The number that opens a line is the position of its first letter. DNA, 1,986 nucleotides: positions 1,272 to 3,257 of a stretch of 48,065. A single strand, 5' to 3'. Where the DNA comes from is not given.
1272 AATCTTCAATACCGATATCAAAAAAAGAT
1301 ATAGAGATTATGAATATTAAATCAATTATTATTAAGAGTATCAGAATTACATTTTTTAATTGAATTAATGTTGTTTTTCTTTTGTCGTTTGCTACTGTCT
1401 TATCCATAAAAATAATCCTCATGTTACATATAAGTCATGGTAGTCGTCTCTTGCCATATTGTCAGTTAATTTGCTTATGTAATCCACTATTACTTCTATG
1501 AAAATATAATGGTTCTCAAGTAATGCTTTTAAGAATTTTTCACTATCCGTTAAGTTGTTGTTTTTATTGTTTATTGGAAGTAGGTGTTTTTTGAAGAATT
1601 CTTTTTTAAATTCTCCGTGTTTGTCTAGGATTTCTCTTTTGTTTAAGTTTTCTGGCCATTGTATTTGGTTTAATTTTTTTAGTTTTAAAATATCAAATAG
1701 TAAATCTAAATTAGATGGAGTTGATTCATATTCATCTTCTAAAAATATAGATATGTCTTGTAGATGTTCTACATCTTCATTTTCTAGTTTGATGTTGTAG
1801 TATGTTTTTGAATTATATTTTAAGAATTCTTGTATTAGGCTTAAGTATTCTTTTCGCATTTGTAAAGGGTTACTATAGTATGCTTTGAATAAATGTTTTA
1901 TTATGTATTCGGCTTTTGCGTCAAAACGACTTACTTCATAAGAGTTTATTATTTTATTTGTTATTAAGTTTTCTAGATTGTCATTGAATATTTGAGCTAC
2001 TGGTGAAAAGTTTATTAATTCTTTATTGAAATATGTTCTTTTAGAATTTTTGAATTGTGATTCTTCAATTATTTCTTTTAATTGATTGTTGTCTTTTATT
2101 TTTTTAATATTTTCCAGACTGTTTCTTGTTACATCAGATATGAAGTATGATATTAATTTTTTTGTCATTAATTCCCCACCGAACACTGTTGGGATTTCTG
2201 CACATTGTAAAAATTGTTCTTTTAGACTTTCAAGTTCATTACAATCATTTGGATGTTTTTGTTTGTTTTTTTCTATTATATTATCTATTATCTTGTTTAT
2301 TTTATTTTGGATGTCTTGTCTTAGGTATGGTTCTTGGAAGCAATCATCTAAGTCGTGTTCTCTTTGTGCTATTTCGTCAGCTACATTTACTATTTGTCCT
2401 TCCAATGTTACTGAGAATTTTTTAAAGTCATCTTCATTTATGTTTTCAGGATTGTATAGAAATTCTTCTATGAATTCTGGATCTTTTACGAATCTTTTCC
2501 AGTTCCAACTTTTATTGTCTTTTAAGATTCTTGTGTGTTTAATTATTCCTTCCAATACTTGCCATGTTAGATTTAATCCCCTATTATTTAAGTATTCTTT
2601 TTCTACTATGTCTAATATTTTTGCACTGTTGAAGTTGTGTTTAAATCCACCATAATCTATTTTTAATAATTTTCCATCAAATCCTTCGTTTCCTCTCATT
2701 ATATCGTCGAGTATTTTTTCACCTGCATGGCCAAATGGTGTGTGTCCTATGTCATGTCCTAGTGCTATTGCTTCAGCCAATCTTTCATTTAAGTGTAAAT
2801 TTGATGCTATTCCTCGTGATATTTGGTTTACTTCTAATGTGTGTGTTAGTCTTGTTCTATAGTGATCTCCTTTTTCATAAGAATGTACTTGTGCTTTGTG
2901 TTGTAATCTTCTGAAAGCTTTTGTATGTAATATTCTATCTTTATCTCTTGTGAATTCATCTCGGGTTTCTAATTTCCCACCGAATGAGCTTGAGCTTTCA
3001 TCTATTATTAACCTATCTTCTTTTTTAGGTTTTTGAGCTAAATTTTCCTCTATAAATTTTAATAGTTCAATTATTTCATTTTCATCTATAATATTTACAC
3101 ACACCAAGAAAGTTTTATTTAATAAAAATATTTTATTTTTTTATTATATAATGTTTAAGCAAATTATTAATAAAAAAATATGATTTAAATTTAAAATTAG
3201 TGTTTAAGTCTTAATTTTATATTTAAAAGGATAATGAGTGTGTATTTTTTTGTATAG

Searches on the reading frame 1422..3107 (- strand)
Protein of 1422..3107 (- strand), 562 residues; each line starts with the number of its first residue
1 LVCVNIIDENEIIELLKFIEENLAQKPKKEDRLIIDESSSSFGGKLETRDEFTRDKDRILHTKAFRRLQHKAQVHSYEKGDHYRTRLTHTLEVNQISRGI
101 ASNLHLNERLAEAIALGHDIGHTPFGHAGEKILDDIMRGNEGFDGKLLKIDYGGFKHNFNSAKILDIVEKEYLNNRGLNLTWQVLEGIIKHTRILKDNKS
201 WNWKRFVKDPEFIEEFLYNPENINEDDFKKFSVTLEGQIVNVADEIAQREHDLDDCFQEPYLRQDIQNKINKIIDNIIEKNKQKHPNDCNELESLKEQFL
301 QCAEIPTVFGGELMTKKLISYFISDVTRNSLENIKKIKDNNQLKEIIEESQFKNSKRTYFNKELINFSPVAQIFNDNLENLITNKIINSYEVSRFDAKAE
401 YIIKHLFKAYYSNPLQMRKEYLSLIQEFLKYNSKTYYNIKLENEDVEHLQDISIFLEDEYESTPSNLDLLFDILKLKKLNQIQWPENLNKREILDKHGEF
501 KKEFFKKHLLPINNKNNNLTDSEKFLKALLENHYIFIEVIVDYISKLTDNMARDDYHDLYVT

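Call 4: search_protein_families(library=pfam, proteins=[window:1422-3107:-], max_evalue=0.01)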
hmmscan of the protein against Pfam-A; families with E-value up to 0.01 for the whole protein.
window:1422-3107:- (562 aa): 2 families
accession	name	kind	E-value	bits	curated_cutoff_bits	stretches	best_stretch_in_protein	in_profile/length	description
PF01966.28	HD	-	1.5e-11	45.1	22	1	86-246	1-113/116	HD domain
PF13286.11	HD_assoc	-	1.6e-07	32.2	22.2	1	366-426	2-62/91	Phosphohydrolase-associated domain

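Call 6: search_protein_families(library=ncbifam, proteins=[window:1422-3107:-], max_evalue=0.01)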
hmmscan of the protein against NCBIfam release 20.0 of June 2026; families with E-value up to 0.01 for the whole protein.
window:1422-3107:- (562 aa): 12 families
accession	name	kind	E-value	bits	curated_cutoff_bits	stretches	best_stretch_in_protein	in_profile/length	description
TIGR01353.1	dGTP_triPase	subfamily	5e-71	240.3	152.35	1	48-559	1-387/389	dGTP triphosphohydrolase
NF002326.0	PRK01286.1-1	equivalog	2.2e-69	234.6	390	1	47-423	30-343/379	deoxyguanosinetriphosphate triphosphohydrolase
NF002328.0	PRK01286.1-3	equivalog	2.7e-68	230.8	467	1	47-427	36-367/404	deoxyguanosinetriphosphate triphosphohydrolase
NF002327.0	PRK01286.1-2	equivalog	1.4e-63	215.1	393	2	46-194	36-167/345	deoxyguanosinetriphosphate triphosphohydrolase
NF041026.1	antiphage_dGTPase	exception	7.9e-52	176.8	400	2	47-200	14-165/425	anti-phage deoxyguanosine triphosphatase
NF002329.0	PRK01286.1-4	equivalog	3.6e-51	174.4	494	2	47-194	36-166/342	deoxyguanosinetriphosphate triphosphohydrolase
NF002330.0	PRK01286.1-5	equivalog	2.2e-48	165.3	511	1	48-412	24-331/384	deoxyguanosinetriphosphate triphosphohydrolase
NF003701.1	PRK05318.1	subfamily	1.1e-43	149.7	383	2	46-201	14-168/426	anti-phage deoxyguanosine triphosphatase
NF002829.0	PRK03007.1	equivalog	5.5e-43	147.4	385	1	30-302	15-267/425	deoxyguanosinetriphosphate triphosphohydrolase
NF002205.0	PRK01096.1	equivalog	2.9e-28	99.1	439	1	47-377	23-357/444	deoxyguanosinetriphosphate triphosphohydrolase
NF003429.0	PRK04926.1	equivalog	1.7e-20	73.4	405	1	47-561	27-498/500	dGTPase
TIGR00277.1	HDIG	domain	0.00034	20.4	27.6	1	87-123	6-42/84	HDIG domain-containing metalloprotein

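Call 7: search_protein_families(library=padloc, proteins=[window:1422-3107:-], max_evalue=0.01)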
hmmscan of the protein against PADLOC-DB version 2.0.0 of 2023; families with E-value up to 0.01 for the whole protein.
window:1422-3107:- (562 aa): 1 family
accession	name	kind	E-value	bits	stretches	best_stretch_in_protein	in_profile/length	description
PDLC02374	dGTPase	-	8.8e-76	253.8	1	30-416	28-335/395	-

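Call 9: find_encoding_contigs(protein=window:1422-3107:-, flank=8000, max_places=8)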
Protein window:1422-3107:- (562 aa): no gene with exactly this product is on record in the collection.

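Call 23: find_homologous_proteins(query=window:1422-3104:-, max_evalue=1e-10)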
Query window:1422-3104:- (561 aa): 8000 proteins with E <= 1e-10 among 8000 candidates; the best 120 are listed.
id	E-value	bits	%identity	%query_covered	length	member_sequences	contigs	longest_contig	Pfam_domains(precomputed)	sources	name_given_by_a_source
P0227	1.4e-287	973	89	86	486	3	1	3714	PF13286.12,PF01966.29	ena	-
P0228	1.3e-245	835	88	76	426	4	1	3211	PF13286.12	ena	-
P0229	1.6e-170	587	52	99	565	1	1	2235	PF13286.12,PF01966.29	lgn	-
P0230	9.1e-169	581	52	99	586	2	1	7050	PF13286.12,PF01966.29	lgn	-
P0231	1.6e-131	458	45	97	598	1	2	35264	PF13286.12,PF01966.29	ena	-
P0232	6.5e-128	446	49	97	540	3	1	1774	PF13286.12,PF01966.29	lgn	-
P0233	2.2e-126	441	46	99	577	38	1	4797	PF13286.12,PF01966.29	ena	-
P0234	6.4e-126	440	46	99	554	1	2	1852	PF13286.12,PF01966.29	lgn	-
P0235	9.1e-126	439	47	97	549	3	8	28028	PF13286.12,PF01966.29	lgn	-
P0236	1.9e-125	438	45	99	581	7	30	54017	PF13286.12,PF01966.29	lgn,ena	-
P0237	1.7e-123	432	47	97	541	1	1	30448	PF13286.12,PF01966.29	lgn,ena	-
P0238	2.9e-123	431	45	98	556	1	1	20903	PF13286.12,PF01966.29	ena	-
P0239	3.0e-123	431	47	97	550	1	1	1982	PF13286.12,PF01966.29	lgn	-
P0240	3.1e-123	431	57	49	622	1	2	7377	PF13286.12,PF01966.29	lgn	-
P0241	6.0e-123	430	43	99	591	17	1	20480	PF13286.12,PF01966.29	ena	-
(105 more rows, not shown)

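Call 24: find_encoding_contigs(protein=P0227, flank=6000, max_places=2)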
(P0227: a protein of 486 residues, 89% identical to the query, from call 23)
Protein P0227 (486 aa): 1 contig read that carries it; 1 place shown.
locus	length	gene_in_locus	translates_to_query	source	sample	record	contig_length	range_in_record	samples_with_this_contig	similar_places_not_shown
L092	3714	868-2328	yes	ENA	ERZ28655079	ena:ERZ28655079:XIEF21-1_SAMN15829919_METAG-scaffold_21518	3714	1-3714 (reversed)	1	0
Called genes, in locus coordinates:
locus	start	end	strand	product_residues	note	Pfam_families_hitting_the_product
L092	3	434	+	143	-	?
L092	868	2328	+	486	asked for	PF01966:HD, PF13286:HD_assoc (faint)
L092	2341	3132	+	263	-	PF00520:Ion_trans, PF00060:Lig_chan (faint), PF07885:Ion_trans_2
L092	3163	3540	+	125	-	-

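Call 25: find_encoding_contigs(protein=P0230, flank=6000, max_places=2)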
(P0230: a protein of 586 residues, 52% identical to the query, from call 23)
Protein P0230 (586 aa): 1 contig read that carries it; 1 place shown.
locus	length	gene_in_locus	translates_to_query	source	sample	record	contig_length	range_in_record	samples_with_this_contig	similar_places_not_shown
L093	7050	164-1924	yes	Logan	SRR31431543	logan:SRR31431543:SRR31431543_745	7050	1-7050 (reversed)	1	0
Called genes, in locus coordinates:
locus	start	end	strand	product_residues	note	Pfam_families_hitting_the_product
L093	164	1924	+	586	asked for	PF13286:HD_assoc (faint), PF01966:HD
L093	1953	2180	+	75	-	-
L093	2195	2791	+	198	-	-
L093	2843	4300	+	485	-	PF02810:SEC-C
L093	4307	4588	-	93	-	PF13643:DUF4145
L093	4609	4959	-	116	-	-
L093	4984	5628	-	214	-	PF18967:PycTM (weak)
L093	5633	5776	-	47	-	-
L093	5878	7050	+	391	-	?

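Call 26: find_encoding_contigs(protein=P0231, flank=6000, max_places=2)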
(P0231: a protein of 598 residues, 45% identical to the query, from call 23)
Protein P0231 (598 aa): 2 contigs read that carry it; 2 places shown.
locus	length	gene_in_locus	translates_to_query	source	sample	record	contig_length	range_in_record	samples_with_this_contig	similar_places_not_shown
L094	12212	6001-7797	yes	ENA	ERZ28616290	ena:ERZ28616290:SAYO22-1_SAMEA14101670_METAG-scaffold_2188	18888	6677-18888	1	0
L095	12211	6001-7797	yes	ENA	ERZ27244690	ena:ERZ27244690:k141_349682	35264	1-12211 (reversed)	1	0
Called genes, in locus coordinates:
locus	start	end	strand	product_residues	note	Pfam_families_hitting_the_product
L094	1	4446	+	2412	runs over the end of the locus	PF09373:PMBR (weak), PF13229:Beta_helix, PF03412:Peptidase_C39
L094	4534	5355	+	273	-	-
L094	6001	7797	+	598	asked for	PF01966:HD, PF13286:HD_assoc (faint)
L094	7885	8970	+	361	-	-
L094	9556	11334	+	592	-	PF02463:SMC_N, PF11398:DUF2813 (weak), PF13175:AAA_15, PF13476:AAA_23, PF13304:AAA_21, PF20469:OLD-like_TOPRIM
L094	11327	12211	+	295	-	?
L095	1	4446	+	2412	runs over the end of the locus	PF09373:PMBR (weak), PF13229:Beta_helix, PF03412:Peptidase_C39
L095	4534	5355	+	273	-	-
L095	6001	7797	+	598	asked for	PF01966:HD, PF13286:HD_assoc (faint)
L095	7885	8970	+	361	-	-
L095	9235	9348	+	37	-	-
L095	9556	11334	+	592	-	PF02463:SMC_N, PF11398:DUF2813 (weak), PF13175:AAA_15, PF13476:AAA_23, PF13304:AAA_21, PF20469:OLD-like_TOPRIM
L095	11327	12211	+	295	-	?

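Call 30: search_solved_structures(query=window:1422-3104:-, max_evalue=0.00001)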
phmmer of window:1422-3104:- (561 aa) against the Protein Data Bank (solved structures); distinct sequences matched with E-value up to 0.00001: 17.
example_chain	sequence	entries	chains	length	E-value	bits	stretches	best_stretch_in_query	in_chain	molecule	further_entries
2dqb_A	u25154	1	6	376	1.6e-42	149.5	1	48-191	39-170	Deoxyguanosinetriphosphate triphosphohydrolase, putative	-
9vwa_A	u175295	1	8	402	3.6e-28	102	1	42-257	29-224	Deoxyguanosinetriphosphate triphosphohydrolase-like protein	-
9vwc_A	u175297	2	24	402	6.4e-27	97.9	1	42-257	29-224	Deoxyguanosinetriphosphate triphosphohydrolase-like protein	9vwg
7lwz_B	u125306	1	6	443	1.6e-25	93.3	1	47-195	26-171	Deoxyguanosinetriphosphate triphosphohydrolase-like protein 1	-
9p8w_A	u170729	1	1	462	3.9e-24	88.7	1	46-191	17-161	Deoxyguanosinetriphosphate triphosphohydrolase-like protein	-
9p8t_A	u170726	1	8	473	1.1e-20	77.3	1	43-260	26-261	DNTP triphosphohydrolase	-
9p8s_A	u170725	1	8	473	1.3e-20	77.1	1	43-260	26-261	DNTP triphosphohydrolase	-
9p8u_A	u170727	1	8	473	9.4e-19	71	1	43-260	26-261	DNTP triphosphohydrolase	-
9p8v_A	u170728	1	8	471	9.6e-19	70.9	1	43-260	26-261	DNTP triphosphohydrolase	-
2pgs_A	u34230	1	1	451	8.3e-14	54.6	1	48-203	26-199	Putative deoxyguanosinetriphosphate triphosphohydrolase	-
4x9e_A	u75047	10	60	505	2.5e-13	53.1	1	50-137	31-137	Deoxyguanosinetriphosphate triphosphohydrolase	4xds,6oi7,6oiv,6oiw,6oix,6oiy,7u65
3bg2_A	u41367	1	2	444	3.7e-12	49.2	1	46-191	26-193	DGTP triphosphohydrolase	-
7tu0_A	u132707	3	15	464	4e-12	49.1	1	46-191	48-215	dGTP triphosphohydrolase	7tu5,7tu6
7tu1_A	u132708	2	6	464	1.8e-11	46.9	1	46-191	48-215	dGTP triphosphohydrolase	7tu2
7tu7_A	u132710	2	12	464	6.9e-11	45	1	46-191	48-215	dGTP triphosphohydrolase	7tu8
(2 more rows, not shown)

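Call 45: find_encoding_contigs(protein=P0236, flank=6000, max_places=3)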
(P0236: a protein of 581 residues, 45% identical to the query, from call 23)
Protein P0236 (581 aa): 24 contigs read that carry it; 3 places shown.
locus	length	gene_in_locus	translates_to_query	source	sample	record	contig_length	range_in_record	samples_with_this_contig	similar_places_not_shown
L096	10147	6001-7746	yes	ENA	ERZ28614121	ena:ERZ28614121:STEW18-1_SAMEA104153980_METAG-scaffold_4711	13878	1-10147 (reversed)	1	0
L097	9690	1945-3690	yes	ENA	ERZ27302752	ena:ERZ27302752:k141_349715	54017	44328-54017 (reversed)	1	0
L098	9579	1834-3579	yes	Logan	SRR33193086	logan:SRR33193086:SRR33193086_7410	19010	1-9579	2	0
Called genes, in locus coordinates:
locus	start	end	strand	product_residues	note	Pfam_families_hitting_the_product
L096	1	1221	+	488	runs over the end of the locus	PF12161:HsdM_N, PF02384:N6_Mtase, PF07669:Eco57I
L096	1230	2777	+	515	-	PF01420:Methylase_S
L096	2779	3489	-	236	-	PF12686:DUF3800 (weak)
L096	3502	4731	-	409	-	PF01420:Methylase_S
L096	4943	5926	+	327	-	-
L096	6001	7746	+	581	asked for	PF01966:HD, PF13286:HD_assoc (faint)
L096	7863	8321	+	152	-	PF09001:DUF1890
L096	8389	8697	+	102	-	PF08979:DUF1894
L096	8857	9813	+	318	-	PF01717:Meth_synt_2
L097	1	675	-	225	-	?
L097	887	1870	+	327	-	-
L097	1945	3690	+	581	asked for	PF01966:HD, PF13286:HD_assoc (faint)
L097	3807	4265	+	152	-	PF09001:DUF1890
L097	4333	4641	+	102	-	PF08979:DUF1894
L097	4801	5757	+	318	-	PF01717:Meth_synt_2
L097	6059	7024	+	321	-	PF02289:MCH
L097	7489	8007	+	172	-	PF00583:Acetyltransf_1, PF13673:Acetyltransf_10, PF13420:Acetyltransf_4, PF13508:Acetyltransf_7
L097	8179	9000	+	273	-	PF03059:NAS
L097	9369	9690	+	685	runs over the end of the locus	PF00122:E1-E2_ATPase, PF00702:Hydrolase, PF08282:Hydrolase_3 (faint)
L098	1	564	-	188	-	?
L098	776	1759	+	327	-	-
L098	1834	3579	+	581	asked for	PF01966:HD, PF13286:HD_assoc (faint)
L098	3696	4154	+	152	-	PF09001:DUF1890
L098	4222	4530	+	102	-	PF08979:DUF1894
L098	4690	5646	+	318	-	PF01717:Meth_synt_2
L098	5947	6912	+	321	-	PF02289:MCH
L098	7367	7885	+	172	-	PF00583:Acetyltransf_1, PF13673:Acetyltransf_10, PF13420:Acetyltransf_4, PF13508:Acetyltransf_7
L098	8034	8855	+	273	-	PF03059:NAS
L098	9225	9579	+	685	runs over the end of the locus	PF00122:E1-E2_ATPase, PF00702:Hydrolase, PF08282:Hydrolase_3 (faint)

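Call 46: find_encoding_contigs(protein=P0235, flank=6000, max_places=3)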
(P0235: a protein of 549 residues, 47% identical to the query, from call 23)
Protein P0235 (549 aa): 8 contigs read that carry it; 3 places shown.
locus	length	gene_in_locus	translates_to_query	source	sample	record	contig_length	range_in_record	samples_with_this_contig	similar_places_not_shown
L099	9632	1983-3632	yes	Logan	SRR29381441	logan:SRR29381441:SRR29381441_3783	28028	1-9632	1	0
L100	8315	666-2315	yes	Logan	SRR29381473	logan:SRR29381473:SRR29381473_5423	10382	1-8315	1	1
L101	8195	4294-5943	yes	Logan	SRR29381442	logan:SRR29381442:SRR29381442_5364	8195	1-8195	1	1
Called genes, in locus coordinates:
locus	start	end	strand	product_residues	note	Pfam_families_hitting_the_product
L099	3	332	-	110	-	?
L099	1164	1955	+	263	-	-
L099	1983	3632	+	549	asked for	PF13286:HD_assoc (faint), PF01966:HD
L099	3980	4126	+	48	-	-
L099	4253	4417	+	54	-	-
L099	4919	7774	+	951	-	-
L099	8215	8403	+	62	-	-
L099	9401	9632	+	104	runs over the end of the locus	PF03819:MazG (weak), PF12643:MazG-like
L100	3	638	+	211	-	?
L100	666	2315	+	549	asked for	PF13286:HD_assoc (faint), PF01966:HD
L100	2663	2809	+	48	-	-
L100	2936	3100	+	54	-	-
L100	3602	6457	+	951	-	-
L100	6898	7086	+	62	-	-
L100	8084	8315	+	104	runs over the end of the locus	PF03819:MazG (weak), PF12643:MazG-like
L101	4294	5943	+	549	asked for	PF13286:HD_assoc (faint), PF01966:HD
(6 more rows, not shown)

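Call 48: search_protein_families(library=padloc, proteins=[L099:1164-1955:+, L099:4919-7774:+, L094:7885-8970:+, L094:9556-11334:+, L093:2195-2791:+, L093:2843-4300:+, L093:4984-5628:-, L096:4943-5926:+, L093:164-1924:+, L094:6001-7797:+], max_evalue=0.001)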
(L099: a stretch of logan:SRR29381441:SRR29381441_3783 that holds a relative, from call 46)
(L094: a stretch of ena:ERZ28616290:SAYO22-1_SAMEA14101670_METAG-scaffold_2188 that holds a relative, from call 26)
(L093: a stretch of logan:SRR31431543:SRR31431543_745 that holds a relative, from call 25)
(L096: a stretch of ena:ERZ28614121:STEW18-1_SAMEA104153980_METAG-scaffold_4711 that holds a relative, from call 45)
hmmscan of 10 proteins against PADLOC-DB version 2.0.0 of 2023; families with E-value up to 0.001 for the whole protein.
L099:1164-1955:+ (263 aa): 0 families

L099:4919-7774:+ (951 aa): 6 families
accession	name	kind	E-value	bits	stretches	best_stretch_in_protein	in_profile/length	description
PDLC03780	RT_UG5-nitrilase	-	9.5e-160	531.9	1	1-941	128-890/907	DRT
PDLC02995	RT_UG5-nitrilase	-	3.6e-79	264.9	3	662-948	671-954/958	-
PDLC03781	RT_UG5_small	-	4e-52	175.5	2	2-222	129-322/631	DRT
PDLC03804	RTasNitrilase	-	1.1e-24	85.2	1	692-941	159-395/397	DRT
PDLC03745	Drt1a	-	2.5e-13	46.8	2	709-922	959-1163/1176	DRT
PDLC01607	RT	-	4.4e-07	28.2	1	37-208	13-123/161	"CAS-I,CAS-II,CAS-III,CAS-IV,CAS-V,CAS-VI; acquisition_associated"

L094:7885-8970:+ (361 aa): 0 families

L094:9556-11334:+ (592 aa): 116 families (the best 25 are shown)
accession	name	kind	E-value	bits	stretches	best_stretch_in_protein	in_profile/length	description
PDLC00091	GajA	-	9e-141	468.7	1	1-590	1-623/627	AAA ATPase domain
PDLC00083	GajA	-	9.4e-117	389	2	1-471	1-474/639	AAA ATPase domain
PDLC00071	GajA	-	2.4e-111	371.4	2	1-474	1-440/588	AAA ATPase domain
PDLC00096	GajA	-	1.1e-105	352.7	1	1-494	1-473/630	AAA ATPase domain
PDLC00099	GajA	-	1.4e-99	332.8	2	1-472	1-462/626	AAA ATPase domain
PDLC00080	GajA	-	2.9e-91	305.1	2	1-474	1-456/622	AAA ATPase domain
PDLC00073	GajA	-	3e-88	295.3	1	1-587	1-587/589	AAA ATPase domain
PDLC00069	GajA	-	5.1e-82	274.4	3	82-483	116-508/687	AAA ATPase domain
PDLC00077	GajA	-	3.3e-78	261.8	2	94-587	146-615/616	AAA ATPase domain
PDLC00064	GajA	-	5.5e-72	241.2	1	155-483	1-310/464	AAA ATPase domain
PDLC00070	GajA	-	1.3e-71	240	1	1-587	1-592/596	AAA ATPase domain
PDLC00092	GajA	-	1.5e-66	223.2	2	129-532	153-539/604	AAA ATPase domain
PDLC00101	GajA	-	1.7e-61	206.8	1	1-504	1-469/632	AAA ATPase domain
PDLC00072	GajA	-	2.8e-55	186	2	140-472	196-504/709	AAA ATPase domain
PDLC00065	GajA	-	3.9e-48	162.7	1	1-476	1-511/670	AAA ATPase domain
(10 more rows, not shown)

L093:2195-2791:+ (198 aa): 0 families

L093:2843-4300:+ (485 aa): 5 families
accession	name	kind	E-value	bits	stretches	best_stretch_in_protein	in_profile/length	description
PDLC00833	E1-E2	-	4.1e-06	24.4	1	6-42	169-204/222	E1-E2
PDLC00872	E2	-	1.3e-05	22.8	1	5-39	164-197/216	E2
PDLC04917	PDC-S12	-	1.9e-05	22.7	1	6-28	195-217/218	-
PDLC00865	E2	-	2e-05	22.1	1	6-45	167-205/219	E2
PDLC00870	E2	-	0.00032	18.8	1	13-53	175-215/223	E2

L093:4984-5628:- (214 aa): 2 families
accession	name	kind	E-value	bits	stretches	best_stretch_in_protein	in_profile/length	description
PDLC00700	Effector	-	0.00014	19.8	0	64-127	22-86/173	2TM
PDLC03794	RTasSLATT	-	0.00069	17.5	0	24-116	93-174/176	DRT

L096:4943-5926:+ (327 aa): 0 families

L093:164-1924:+ (586 aa): 1 family
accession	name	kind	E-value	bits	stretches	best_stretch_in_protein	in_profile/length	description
PDLC02374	dGTPase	-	7.3e-76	254.1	2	37-425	34-340/395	-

L094:6001-7797:+ (598 aa): 1 family
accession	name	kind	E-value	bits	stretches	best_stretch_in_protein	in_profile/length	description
PDLC02374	dGTPase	-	4.4e-80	268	2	27-444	29-343/395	-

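Call 60: find_related_loci(query=window:1422-3104:-, collection=viral_contigs, flank=5000)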
Query window:1422-3104:- (561 aa) in viral_contigs; peptide patterns used: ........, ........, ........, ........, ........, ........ (x = any residue, [..] = any of these).
10 stretches matched a pattern, but none encodes a relative of the query by tblastn (E <= 1e-3).
